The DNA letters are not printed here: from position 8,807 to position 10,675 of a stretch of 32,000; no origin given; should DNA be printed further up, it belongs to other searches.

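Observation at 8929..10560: TnpB-only element with perfect 25-bp terminal inverted repeats and an exact 8-bp target-site duplication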

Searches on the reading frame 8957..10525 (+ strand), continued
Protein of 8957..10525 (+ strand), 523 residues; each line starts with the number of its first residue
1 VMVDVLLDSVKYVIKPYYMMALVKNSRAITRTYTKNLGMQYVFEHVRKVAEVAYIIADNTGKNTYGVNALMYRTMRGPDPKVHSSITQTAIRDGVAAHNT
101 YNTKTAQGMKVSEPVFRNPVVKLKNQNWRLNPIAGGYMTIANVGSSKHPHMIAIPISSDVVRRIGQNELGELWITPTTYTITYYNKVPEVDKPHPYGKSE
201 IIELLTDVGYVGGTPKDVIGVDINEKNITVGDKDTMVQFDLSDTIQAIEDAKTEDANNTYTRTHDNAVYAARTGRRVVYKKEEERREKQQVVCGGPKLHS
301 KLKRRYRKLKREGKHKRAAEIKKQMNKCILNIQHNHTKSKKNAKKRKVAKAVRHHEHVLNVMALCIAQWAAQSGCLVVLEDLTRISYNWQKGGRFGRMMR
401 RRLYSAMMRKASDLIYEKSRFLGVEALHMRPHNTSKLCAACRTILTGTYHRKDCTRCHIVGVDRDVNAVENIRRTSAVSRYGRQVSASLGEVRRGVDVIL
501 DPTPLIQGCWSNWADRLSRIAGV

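Call 72: search_solved_structures(query=A1, max_evalue=0.01, show_alignments=2)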
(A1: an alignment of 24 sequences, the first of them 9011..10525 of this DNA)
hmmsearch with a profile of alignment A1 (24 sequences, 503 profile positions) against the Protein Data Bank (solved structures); distinct sequences matched with E-value up to 0.01: 16.
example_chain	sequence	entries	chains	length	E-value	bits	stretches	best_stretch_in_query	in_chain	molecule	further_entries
9nzq_A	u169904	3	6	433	1.3e-11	47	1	296-452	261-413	Cas12f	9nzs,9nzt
9nzo_B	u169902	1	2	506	1.8e-07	33.4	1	296-430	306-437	Cas12f Effector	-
9nzr_A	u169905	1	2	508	1.8e-07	33.4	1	296-430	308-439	Cas12f Nuclease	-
8j12_A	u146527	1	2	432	4.8e-07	32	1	337-452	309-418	Transposase IS605 OrfB C-terminal domain-containing protein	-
8j3r_A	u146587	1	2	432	4.8e-07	32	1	337-452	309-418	Transposase IS605 OrfB C-terminal domain-containing protein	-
7wju_A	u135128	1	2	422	5e-07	32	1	337-452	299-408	OrfB_Zn_ribbon domain-containing protein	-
8dzj_A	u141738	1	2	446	5.5e-07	31.8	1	337-452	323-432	OrfB_Zn_ribbon domain-containing protein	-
8j1j_A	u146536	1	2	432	7.2e-07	31.4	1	337-452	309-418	Transposase IS605 OrfB C-terminal domain-containing protein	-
23vu_A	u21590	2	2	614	1.9e-06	30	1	393-455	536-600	UnCas12m4a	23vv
9nzp_A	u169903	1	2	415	0.00031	22.8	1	390-456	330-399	IS200/IS605 family element transposase accessory protein TnpB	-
7c7l_A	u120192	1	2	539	0.00058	21.9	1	309-453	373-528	CRISPR-associated protein Cas14a.1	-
7l48_A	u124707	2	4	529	0.00081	21.4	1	308-453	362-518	Cas12f | Cas12f1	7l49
9yyg_A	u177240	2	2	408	0.0017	20.3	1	295-459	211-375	AI-designed RNA-guided nuclease | AI-generated RNA-guided nuclease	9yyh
8bf8_A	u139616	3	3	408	0.0047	18.9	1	394-459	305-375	RNA-guided DNA endonuclease TnpB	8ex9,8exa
8h1j_A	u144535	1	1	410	0.0047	18.8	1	394-459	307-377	RNA-guided DNA endonuclease TnpB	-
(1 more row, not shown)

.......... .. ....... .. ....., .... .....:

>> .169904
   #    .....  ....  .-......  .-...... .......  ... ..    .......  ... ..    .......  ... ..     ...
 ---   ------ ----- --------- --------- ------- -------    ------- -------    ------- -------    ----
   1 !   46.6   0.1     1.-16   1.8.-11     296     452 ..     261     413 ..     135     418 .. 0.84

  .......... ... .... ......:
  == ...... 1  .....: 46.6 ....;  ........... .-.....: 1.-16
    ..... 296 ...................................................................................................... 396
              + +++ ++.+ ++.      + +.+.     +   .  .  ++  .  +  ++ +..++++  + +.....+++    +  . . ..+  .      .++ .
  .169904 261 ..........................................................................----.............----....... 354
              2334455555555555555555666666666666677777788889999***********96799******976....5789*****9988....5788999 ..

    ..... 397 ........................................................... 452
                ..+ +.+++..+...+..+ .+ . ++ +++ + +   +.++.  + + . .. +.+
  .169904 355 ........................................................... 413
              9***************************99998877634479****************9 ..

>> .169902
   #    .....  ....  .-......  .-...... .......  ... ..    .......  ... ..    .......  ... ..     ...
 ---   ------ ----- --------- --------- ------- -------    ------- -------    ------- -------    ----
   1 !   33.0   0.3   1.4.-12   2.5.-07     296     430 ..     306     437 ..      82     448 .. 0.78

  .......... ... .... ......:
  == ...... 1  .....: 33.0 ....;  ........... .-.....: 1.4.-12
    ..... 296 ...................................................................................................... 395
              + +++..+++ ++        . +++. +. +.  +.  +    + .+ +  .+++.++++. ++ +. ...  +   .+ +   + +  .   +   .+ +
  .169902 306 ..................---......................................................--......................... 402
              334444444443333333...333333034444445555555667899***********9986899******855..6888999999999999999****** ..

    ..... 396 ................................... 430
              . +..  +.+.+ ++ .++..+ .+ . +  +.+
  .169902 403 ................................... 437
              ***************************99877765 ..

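Call 79: predict_structure(alignment_id=A1)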
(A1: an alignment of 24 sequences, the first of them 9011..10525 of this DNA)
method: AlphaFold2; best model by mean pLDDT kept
length: 505 residues; sequences in the alignment: 24
mean_pLDDT: 72.1   pTM: 0.43
mean pLDDT of the five models: 72.1, 71.5, 69.8, 65.7, 63.5
residues with pLDDT >= 90: 38; 70-90: 275; 50-70: 112; < 50: 80
segments of 3 or more residues with pLDDT < 50: 172-194, 240-247, 315-320, 368-375, 413-416, 466-474, 489-505
pLDDT, mean of each block of 10 residues (from residue 1): 71 87 90 89 84 66 83 88 84 82 86 84 87 88 85 90 83 41 33 57 83 81 83 67 49 56 60 75 91 91 88 52 66 83 86 82 62 52 76 88 80 54 66 68 62 67 51 57 62 35 27
secondary structure, 60 per line:
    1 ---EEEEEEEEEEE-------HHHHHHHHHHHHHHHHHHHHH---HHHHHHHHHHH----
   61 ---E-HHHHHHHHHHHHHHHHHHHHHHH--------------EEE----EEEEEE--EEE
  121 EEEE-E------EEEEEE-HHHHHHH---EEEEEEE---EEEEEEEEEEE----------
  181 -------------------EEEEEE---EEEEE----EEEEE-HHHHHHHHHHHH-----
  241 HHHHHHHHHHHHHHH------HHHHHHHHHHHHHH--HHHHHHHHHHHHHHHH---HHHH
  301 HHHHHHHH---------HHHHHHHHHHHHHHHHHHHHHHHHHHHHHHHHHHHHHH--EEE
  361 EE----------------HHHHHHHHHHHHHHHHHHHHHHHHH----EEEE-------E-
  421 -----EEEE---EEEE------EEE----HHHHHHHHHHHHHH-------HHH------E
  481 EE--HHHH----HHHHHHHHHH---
elements in order: E4-14 H22-42 H46-56 H66-88 E103-105 E110-115 E118-124 E133-138 H140-146 E150-156 E160-170 E200-205 E209-213 E218-222 H224-235 H241-255 H262-275 H278-293 H297-308 H318-355 E358-362 H379-403 E408-411 E426-429 E433-436 E443-445 H450-463 E480-482 H485-488 H493-502

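Call 81: fold_search(model_id=the predicted structure, library=pdb)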
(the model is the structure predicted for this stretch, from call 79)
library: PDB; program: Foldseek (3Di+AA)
matches with E <= 10: 524; with E <= 0.001: 43
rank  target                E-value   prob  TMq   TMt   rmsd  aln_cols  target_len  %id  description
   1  8j1j_A                3.0e-12  1.00  0.27  0.31  23.5       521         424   14  Cryo-EM structure of the AsCas12f-YHAM-sgRNAS3-5v7-target DNA (released 2023-09-27)
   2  8j12_A                4.6e-12  1.00  0.26  0.30  23.6       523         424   14  Cryo-EM structure of the AsCas12f-sgRNA-target DNA ternary complex (released 2023-09-27)
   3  9nzq_A                6.7e-12  1.00  0.26  0.30  23.3       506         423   13  Cryo-EM structure of OsCas12f-gRNA-DNA ternary complex. State II (released 2026-04-08)
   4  8dzj_A                1.0e-11  1.00  0.25  0.30  24.7       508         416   14  Cryo-EM structure of Acidibacillus sulfuroxidans Cas12f in complex with sgRNA and target DNA (released 2023-07-12)
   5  9nzs_A                1.5e-11  1.00  0.26  0.31  24.1       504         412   13  Cryo-EM structure of OsCas12f-gRNA-DNA ternary complex. State III (released 2026-04-08)
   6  8j3r_A                2.2e-11  1.00  0.26  0.31  24.6       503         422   14  Cryo-EM structure of the AsCas12f-HKRA-sgRNAS3-5v7-target DNA (released 2023-09-27)
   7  8j12_B                4.6e-11  1.00  0.27  0.34  23.3       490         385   13  Cryo-EM structure of the AsCas12f-sgRNA-target DNA ternary complex (released 2023-09-27)
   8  7wju_A                4.6e-11  1.00  0.26  0.32  26.9       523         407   14  Cryo-EM structure of the AsCas12f1-sgRNAv1-dsDNA ternary complex (released 2023-01-18)
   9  8j1j_B                2.0e-10  1.00  0.26  0.33  23.1       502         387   12  Cryo-EM structure of the AsCas12f-YHAM-sgRNAS3-5v7-target DNA (released 2023-09-27)
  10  8j3r_B                4.8e-10  1.00  0.27  0.34  23.7       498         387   13  Cryo-EM structure of the AsCas12f-HKRA-sgRNAS3-5v7-target DNA (released 2023-09-27)
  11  9i8y_A                4.5e-09  1.00  0.27  0.32  23.8       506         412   12  SpCas12Cas12f1 in complex with sgRNA and cognate DNA (released 2025-07-23)
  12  9n9c_A                1.4e-07  1.00  0.23  0.31  23.4       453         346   11  Cryo-EM structure of the dCas12f-gRNA complex (released 2025-12-24)
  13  9b0l_P                1.7e-07  1.00  0.23  0.25  23.4       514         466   10  Cryo-EM structure of Acanthamoeba polyphaga mimivirus Fanzor2 ternary complex (released 2024-10-09)
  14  8xca_A                1.4e-06  1.00  0.19  0.15  25.1       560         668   10  Cryo-EM structure of Cas12o1, crRNA and target DNA complex (released 2024-12-11)
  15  9i8y_B                2.0e-06  1.00  0.27  0.34  25.4       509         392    9  SpCas12Cas12f1 in complex with sgRNA and cognate DNA (released 2025-07-23)
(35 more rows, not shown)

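Call 94: list_cluster_members(proteins=[window:9011-10525:+, P0001, P0003, P0004, P0007, P0009, P0028])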
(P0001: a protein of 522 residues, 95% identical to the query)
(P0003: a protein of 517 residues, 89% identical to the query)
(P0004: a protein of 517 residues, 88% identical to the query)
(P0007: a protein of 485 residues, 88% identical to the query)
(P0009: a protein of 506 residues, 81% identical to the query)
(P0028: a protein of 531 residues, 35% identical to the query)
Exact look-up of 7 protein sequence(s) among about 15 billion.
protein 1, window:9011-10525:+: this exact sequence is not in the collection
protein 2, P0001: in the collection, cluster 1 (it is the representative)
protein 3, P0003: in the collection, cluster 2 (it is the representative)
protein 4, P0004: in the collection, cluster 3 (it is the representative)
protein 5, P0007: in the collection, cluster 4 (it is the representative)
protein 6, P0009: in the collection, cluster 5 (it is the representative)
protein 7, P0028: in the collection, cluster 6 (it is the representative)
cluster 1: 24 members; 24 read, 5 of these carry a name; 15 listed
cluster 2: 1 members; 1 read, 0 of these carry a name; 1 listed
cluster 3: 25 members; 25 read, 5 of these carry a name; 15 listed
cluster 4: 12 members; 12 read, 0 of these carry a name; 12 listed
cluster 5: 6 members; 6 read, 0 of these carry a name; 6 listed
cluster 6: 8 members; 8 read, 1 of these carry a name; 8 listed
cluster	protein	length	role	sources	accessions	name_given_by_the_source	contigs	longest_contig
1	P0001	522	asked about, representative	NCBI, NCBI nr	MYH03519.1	MAG: transposase [Cenarchaeum sp. SB0675_bin_21] | transposase [Cenarchaeum sp. SB0675_bin_21]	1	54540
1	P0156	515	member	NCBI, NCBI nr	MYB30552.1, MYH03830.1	MAG: transposase [Cenarchaeum sp. SB0663_bin_5] | transposase [Cenarchaeum sp. SB0663_bin_5]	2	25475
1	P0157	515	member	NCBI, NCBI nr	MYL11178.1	MAG: transposase [Cenarchaeum sp. SB0669_bin_11] | transposase [Cenarchaeum sp. SB0669_bin_11]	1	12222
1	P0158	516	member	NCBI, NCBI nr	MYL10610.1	MAG: transposase [Cenarchaeum sp. SB0669_bin_11] | transposase [Cenarchaeum sp. SB0669_bin_11]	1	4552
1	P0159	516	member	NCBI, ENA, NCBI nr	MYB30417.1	MAG: transposase [Cenarchaeum sp. SB0663_bin_5] | transposase [Cenarchaeum sp. SB0663_bin_5]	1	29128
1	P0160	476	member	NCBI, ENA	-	-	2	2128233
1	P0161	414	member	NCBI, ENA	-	-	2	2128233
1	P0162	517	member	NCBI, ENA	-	-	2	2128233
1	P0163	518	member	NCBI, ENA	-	-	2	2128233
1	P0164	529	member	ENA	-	-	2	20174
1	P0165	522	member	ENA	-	-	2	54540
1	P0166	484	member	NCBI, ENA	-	-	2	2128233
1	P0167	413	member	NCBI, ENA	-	-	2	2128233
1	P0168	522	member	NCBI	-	-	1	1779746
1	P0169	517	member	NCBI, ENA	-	-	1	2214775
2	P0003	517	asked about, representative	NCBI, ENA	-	-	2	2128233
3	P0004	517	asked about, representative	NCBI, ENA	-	-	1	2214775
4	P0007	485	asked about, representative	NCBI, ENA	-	-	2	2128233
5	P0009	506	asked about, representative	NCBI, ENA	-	-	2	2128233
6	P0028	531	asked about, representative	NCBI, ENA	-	-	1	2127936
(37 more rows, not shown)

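Call 99: find_related_loci(query=A1, collection=viral_contigs, flank=4000)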
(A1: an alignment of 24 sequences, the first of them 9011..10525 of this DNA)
Query A1 (505 aa) in viral_contigs; peptide patterns used: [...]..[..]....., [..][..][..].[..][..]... (x = any residue, [..] = any of these).
46 stretches matched a pattern, but none encodes a relative of the query by tblastn (E <= 1e-3).

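Call 108: search_protein_representatives(alignment_id=A1)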
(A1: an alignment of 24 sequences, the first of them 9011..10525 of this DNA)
Query: 24 sequences, 503 profile positions. Proteins with E-value up to 0.001 (for the whole library): 3860; up to 1e-10: 470; up to 1e-30: 23. The best 150 are listed.
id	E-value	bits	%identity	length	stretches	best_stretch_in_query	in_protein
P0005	4.9e-240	813.9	-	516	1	3-501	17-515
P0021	1.1e-229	779.7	-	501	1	3-501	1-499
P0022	1.2e-219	746.6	-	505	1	3-499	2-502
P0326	5.2e-185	632.4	-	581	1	3-501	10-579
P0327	2.4e-170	584.0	-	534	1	3-498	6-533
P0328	3.6e-161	553.7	-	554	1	6-499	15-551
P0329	1.5e-108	380.2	-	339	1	162-454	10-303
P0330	3.0e-102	359.4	-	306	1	135-417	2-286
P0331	6.6e-89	315.3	-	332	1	17-315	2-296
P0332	5.0e-82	292.6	-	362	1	252-499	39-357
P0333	4.4e-80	286.2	-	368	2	7-212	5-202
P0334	1.9e-78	280.8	-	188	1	318-498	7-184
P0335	2.4e-59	217.8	-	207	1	340-499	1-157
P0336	3.7e-58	213.9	-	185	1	3-167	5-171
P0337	4.2e-56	207.1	-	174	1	128-293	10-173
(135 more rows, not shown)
